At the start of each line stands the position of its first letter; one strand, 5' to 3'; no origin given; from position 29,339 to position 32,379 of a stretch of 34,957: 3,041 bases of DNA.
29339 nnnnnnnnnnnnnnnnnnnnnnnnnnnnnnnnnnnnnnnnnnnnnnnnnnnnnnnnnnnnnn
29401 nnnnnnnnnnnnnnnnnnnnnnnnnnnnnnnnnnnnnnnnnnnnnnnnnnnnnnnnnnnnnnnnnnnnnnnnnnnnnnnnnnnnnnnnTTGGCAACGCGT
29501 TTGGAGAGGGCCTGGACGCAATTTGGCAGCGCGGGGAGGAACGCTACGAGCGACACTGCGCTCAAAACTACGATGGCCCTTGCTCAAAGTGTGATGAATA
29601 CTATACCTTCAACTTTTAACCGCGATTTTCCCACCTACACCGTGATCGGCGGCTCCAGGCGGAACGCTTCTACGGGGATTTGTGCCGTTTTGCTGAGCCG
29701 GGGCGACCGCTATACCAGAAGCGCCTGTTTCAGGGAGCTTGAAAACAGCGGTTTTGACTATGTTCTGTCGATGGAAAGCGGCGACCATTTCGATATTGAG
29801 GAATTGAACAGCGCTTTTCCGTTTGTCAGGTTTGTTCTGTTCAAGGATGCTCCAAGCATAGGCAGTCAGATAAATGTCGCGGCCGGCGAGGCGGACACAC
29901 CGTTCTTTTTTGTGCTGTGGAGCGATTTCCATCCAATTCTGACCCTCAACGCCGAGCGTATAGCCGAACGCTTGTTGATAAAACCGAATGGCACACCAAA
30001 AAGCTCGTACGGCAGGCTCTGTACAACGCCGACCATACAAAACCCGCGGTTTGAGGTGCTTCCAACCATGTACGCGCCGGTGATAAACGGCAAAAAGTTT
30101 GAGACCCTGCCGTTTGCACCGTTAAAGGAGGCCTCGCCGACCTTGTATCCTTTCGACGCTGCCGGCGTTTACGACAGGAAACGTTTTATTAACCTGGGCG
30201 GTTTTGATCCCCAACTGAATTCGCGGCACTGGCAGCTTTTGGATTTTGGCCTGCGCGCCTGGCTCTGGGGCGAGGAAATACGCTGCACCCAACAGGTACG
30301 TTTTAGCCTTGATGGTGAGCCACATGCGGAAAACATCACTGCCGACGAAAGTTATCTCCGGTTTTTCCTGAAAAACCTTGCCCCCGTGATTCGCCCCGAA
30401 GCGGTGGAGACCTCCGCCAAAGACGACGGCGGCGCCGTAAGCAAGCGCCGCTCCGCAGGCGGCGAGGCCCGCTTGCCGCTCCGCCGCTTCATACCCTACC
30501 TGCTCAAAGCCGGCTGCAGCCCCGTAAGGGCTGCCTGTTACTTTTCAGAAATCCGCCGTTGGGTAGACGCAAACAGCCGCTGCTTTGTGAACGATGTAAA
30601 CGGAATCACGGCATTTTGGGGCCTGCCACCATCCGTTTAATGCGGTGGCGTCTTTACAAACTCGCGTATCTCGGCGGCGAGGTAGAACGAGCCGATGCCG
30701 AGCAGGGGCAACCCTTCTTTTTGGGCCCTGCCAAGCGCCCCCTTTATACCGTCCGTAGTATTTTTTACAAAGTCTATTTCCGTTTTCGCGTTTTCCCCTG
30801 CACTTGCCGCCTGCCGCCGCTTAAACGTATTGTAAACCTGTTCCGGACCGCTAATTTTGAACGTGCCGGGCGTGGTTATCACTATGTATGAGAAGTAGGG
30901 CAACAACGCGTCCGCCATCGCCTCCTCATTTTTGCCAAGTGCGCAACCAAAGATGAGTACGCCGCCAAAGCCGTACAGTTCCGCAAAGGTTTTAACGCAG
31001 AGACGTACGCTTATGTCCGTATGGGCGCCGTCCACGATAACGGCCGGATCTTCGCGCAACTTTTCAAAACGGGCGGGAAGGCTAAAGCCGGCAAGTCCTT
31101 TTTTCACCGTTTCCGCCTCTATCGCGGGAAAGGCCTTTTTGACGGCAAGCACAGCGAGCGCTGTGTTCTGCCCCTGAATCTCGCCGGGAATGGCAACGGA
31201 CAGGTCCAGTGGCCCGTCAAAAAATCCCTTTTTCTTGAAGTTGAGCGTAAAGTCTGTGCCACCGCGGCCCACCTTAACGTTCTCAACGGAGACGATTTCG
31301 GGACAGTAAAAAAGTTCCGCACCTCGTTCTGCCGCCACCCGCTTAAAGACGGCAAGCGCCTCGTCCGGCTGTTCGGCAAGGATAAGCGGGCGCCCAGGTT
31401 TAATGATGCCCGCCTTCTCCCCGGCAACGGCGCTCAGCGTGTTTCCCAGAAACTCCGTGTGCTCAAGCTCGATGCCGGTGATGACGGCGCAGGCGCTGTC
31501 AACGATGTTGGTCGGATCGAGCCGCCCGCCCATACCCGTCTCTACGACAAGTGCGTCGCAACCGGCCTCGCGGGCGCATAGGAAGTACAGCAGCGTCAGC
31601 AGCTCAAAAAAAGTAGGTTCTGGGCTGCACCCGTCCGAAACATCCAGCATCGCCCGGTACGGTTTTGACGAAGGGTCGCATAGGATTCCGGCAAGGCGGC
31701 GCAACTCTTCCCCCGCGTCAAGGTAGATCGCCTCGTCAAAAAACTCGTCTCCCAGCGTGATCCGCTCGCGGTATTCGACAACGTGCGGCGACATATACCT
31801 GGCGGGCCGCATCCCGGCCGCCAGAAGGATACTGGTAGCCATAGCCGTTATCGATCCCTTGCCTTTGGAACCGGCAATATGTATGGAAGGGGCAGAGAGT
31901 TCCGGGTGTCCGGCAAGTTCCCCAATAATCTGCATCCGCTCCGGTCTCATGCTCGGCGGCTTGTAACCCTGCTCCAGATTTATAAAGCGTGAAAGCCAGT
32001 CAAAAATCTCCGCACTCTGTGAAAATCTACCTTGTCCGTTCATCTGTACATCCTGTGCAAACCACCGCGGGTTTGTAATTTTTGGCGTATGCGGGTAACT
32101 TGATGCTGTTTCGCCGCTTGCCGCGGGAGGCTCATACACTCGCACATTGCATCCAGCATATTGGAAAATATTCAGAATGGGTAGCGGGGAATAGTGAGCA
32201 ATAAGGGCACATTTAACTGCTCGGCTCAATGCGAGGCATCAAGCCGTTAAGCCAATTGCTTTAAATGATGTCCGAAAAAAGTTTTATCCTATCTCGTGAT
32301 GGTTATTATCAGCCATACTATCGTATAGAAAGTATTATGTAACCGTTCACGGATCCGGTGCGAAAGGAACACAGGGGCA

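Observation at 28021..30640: Two-gene operon: cytidylyltransferase-like / radical-SAM / SPASM fusion protein, translationally coupled to a GT-A-like glycosyltransferase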

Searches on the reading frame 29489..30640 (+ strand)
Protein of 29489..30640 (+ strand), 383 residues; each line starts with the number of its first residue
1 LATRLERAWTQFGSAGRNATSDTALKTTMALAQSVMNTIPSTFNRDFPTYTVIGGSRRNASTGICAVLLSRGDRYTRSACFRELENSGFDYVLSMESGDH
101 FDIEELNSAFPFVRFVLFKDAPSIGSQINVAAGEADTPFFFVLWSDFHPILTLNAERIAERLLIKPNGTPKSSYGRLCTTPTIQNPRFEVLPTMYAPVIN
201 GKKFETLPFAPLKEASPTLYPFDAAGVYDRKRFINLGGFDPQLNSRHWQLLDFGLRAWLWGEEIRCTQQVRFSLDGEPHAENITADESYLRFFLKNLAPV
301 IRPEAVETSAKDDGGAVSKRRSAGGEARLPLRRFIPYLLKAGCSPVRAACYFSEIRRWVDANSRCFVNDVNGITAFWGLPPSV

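Call 3: search_protein_families(library=pfam, proteins=[window:29489-30640:+], max_evalue=1)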
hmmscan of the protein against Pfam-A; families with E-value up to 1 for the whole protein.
window:29489-30640:+ (383 aa): 0 families

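Call 4: search_protein_families(library=ncbifam, proteins=[window:29489-30640:+], max_evalue=1)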
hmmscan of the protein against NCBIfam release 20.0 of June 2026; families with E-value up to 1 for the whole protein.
window:29489-30640:+ (383 aa): 0 families

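Call 9: find_homologous_proteins(query=window:29594-30640:+)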
Query window:29594-30640:+ (348 aa): 1045 proteins with E <= 0.001 among 3390 candidates; the best 120 are listed.
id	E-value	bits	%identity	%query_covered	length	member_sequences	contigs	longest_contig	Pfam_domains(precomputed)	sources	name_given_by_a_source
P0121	3.9e-239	811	100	100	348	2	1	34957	-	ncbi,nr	ncbi:MAG: hypothetical protein LBD44_06370 [Spirochaetaceae bacterium]|nr:hypothetical protein [Spir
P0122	1.5e-183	628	79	100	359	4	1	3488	-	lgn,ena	-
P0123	1.5e-177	608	80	95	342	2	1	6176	-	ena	-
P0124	1.1e-175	602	78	98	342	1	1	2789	-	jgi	jgi:hypothetical protein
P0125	5.1e-164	564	70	99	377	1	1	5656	-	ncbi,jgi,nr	ncbi:MAG: hypothetical protein LBD86_03665 [Spirochaetaceae bacterium]|jgi:hypothetical protein|nr:h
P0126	2.4e-160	552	71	98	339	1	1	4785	-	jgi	jgi:hypothetical protein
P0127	3.5e-155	535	74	91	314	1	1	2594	-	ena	-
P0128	8.8e-143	494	63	99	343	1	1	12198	-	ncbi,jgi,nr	ncbi:MAG: hypothetical protein LBH50_01590 [Spirochaetaceae bacterium]|jgi:hypothetical protein|nr:h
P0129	7.1e-141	488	63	98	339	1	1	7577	-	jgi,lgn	jgi:hypothetical protein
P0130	4.1e-140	485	64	98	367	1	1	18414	-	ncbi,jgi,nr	ncbi:MAG: hypothetical protein LBC27_02805 [Spirochaetaceae bacterium]|jgi:hypothetical protein|nr:h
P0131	5.4e-138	478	62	99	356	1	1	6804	-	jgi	jgi:hypothetical protein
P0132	1.5e-137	477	63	99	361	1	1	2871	-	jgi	jgi:hypothetical protein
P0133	6.4e-137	475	62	99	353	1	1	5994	-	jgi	jgi:hypothetical protein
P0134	1.3e-136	474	64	99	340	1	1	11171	-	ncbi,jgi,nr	ncbi:MAG: hypothetical protein LBP37_02815 [Spirochaetaceae bacterium]|jgi:hypothetical protein|nr:h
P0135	8.9e-135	468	61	98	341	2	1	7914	-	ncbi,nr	ncbi:MAG: hypothetical protein LBH18_06455 [Spirochaetaceae bacterium]|nr:hypothetical protein [Spir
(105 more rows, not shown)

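Call 10: search_protein_families(library=pfam, proteins=[window:29594-30640:+], max_evalue=10)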
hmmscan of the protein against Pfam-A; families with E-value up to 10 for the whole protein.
window:29594-30640:+ (348 aa): 0 families

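Call 27: predict_structure(alignment_id=A2)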
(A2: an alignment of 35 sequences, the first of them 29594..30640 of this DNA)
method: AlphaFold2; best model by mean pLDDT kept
length: 348 residues; sequences in the alignment: 35
mean_pLDDT: 83.6   pTM: 0.85
mean pLDDT of the five models: 83.6, 83.3, 82.5, 80.5, 80.2
residues with pLDDT >= 90: 175; 70-90: 116; 50-70: 32; < 50: 25
segments of 3 or more residues with pLDDT < 50: 1-9, 131-136, 282-287, 346-348
pLDDT, mean of each block of 10 residues (from residue 1): 41 88 90 80 90 95 79 94 91 94 91 83 77 51 91 87 81 87 88 94 92 93 92 87 80 94 84 55 51 95 93 96 94 85 55
secondary structure, 60 per line:
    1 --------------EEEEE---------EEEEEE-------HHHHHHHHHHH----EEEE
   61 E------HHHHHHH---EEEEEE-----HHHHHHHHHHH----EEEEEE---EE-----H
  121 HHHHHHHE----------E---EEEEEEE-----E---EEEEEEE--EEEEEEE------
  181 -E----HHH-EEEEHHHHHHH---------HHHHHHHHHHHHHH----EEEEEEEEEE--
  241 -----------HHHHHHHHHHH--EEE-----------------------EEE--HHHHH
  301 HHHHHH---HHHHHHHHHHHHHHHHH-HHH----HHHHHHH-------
elements in order: E15-19 E29-34 H42-52 E57-61 H68-74 E78-83 H89-99 E104-109 H120-127 E143-149 E159-165 E168-174 E191-194 H195-201 H211-224 E229-238 H252-262 E265-267 E291-293 H296-306 H310-326 H335-341

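Call 29: fold_search(model_id=the predicted structure, library=pdb)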
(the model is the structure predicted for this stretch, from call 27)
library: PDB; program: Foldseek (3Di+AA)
matches with E <= 10: 1211; with E <= 0.001: 206
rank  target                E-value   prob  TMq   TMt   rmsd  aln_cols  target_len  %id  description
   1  6pxu_B                1.5e-11  1.00  0.52  0.36   7.7       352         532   12  Crystal structure of human GalNAc-T12 bound to a diglycosylated peptide, Mn2+, and UDP (released 2019-09-25)
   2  6nqt_E                3.1e-11  1.00  0.46  0.35   7.9       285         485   14  GalNac-T2 soaked with UDP-sugar (released 2020-01-29)
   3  5ndf_E                3.3e-11  1.00  0.50  0.37  11.2       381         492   12  Small-molecule inhibition of ppGalNAc-Ts selectively reduces mucin-type O-glycosylation (released 2017-11-01)
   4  4d0t_F                4.0e-11  1.00  0.47  0.35  10.2       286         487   12  GalNAc-T2 crystal soaked with UDP-GalNAc, EA2 peptide and manganese (released 2014-05-28)
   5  6e7i_A                4.0e-11  1.00  0.52  0.39  11.0       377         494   12  Human ppGalNAcT2 I253A/L310A Mutant with EA2 and UDP (released 2020-01-29)
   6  6nqt_F                4.8e-11  1.00  0.46  0.35  15.9       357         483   13  GalNac-T2 soaked with UDP-sugar (released 2020-01-29)
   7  2ffu_A                5.5e-11  1.00  0.47  0.35   5.7       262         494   13  Crystal Structure of Human ppGalNAcT-2 complexed with UDP and EA2 (released 2006-01-31)
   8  4d0t_A                6.2e-11  1.00  0.45  0.34  10.3       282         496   13  GalNAc-T2 crystal soaked with UDP-GalNAc, EA2 peptide and manganese (released 2014-05-28)
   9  6nqt_C                6.6e-11  1.00  0.47  0.35  16.0       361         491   14  GalNac-T2 soaked with UDP-sugar (released 2020-01-29)
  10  4d0z_F                7.0e-11  1.00  0.47  0.35   9.4       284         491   13  GalNAc-T2 crystal soaked with UDP-5SGalNAc, mEA2 and manganese (Higher resolution dataset) (released 2014-05-28)
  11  6egs_A                7.0e-11  1.00  0.47  0.36  13.9       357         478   13  Crystal structure of the GalNAc-T2 F104S mutant in complex with UDP-GalNAc (released 2018-04-11)
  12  6e4q_A                7.4e-11  1.00  0.48  0.35   7.8       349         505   11  Crystal Structure of the Drosophila Melanogaster Polypeptide N-Acetylgalactosaminyl Transferase PGANT9A in Complex wit (released 2018-09-12)
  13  6nqt_B                8.9e-11  1.00  0.46  0.34   9.6       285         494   13  GalNac-T2 soaked with UDP-sugar (released 2020-01-29)
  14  8uhz                  9.5e-11  1.00  0.48  0.34   5.8       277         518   13  X-ray crystal structure of Toxoplasma gondii GalNAc-T3 in complex with Mn2+ (released 2024-05-15)
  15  6egs_B                9.5e-11  1.00  0.46  0.36  14.4       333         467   14  Crystal structure of the GalNAc-T2 F104S mutant in complex with UDP-GalNAc (released 2018-04-11)
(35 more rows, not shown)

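Call 80: search_protein_families(library=pfam, alignment_id=A2, max_evalue=1)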
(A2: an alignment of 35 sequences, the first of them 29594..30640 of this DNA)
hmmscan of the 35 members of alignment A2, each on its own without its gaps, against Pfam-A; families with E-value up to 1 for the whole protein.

A. member 1, window:29594-30640:+ (348 aa): 0 families

B. families by the number of members that match (of 35 scanned): 4 families
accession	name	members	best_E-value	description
PF06592.18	DUF1138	1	0.027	Protein of unknown function (DUF1138)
PF12380.14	Peptidase_C62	1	0.094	Gill-associated viral 3C-like peptidase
PF12943.12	DUF3839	1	0.12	Protein of unknown function (DUF3839)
PF10583.14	Involucrin_N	1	0.35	Involucrin of squamous epithelia N-terminus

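Call 81: search_solved_structures(query=A2, max_evalue=10, show_alignments=3)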
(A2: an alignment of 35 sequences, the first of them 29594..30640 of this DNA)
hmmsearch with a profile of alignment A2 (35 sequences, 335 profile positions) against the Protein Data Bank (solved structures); distinct sequences matched with E-value up to 10: 2.
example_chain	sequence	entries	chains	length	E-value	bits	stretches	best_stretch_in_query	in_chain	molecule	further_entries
4qq0_A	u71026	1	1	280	1.1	11.3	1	57-87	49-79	Adenylate cyclase-like protein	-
9ya1_O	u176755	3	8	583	2.2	10.3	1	127-172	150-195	TLAP3 (apical cap protein AC5), TGME49_235380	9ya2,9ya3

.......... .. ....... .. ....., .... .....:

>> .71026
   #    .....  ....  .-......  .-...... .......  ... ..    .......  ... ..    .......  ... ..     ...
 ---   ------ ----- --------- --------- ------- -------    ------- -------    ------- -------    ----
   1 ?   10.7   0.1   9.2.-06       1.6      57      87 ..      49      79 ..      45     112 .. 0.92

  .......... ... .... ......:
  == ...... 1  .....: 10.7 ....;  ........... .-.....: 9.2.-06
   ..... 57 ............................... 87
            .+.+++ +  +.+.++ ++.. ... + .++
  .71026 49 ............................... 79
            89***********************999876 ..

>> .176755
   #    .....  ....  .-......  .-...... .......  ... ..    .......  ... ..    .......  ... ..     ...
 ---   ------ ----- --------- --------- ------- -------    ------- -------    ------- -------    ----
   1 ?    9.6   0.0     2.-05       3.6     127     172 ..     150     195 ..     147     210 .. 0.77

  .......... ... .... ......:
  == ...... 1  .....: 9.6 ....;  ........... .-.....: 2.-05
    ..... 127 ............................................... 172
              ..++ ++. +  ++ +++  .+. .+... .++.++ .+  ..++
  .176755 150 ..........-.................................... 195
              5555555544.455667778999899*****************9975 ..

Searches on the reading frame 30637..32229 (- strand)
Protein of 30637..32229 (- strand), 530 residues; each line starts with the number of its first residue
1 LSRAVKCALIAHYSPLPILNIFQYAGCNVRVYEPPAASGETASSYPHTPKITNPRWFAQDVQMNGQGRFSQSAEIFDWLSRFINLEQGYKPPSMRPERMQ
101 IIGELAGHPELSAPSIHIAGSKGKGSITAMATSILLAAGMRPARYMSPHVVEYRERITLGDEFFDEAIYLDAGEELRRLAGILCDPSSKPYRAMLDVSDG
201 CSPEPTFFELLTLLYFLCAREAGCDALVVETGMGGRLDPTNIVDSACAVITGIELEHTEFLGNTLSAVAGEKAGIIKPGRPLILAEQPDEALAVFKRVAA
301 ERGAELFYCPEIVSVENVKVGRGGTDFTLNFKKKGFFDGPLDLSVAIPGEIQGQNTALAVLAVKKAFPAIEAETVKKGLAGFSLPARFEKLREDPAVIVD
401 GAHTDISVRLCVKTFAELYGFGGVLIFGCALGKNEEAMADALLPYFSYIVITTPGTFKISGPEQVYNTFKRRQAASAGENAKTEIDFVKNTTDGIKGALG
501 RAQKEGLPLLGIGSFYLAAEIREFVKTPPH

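Call 13: search_protein_families(library=ncbifam, proteins=[window:30637-32229:-], max_evalue=0.00001)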
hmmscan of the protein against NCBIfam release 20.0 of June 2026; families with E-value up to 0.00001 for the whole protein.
window:30637-32229:- (530 aa): 9 families
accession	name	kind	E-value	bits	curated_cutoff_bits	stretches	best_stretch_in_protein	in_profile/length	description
TIGR01499.1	folC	subfamily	3e-87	293.6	162.65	1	97-524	2-399/400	bifunctional protein FolC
NF047860.1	Tet-DihydfolSynFolCMyb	equivalog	6.3e-58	196.8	700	1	97-456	47-394/468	bifunctional tetrahydrofolate synthase/dihydrofolate synthase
NF008101.0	PRK10846.1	equivalog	4.7e-40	137.6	360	2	206-418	122-320/422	bifunctional tetrahydrofolate synthase/dihydrofolate synthase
TIGR01082.1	murC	equivalog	1.3e-09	37.7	335.1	0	245-414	168-336/449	UDP-N-acetylmuramate--L-alanine ligase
TIGR01143.1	murF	subfamily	2.4e-08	33.4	288.6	1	212-400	114-301/418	UDP-N-acetylmuramoyl-tripeptide--D-alanyl-D-alanine ligase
TIGR01085.1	murE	subfamily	2.8e-08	33.1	257.3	1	219-430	151-367/472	UDP-N-acetylmuramyl-tripeptide synthetase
NF001126.0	PRK00139.1-4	equivalog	6.6e-08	31.5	373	1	314-429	265-376/486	UDP-N-acetylmuramoyl-L-alanyl-D-glutamate--2,6-diaminopimelate ligase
NF008896.0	PRK11929.1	equivalog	9.7e-07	27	1023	0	225-428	657-868/965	bifunctional UDP-N-acetylmuramoyl-L-alanyl-D-glutamate--2,6-diaminopimelate ligase MurE/UDP-N-acetylmuramoyl-tripeptide--D-alanyl-D-alanine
TIGR04012.1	poly_gGlu_PgsB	equivalog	4.2e-06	25.7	222.7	0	241-309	123-189/380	poly-gamma-glutamate synthase PgsB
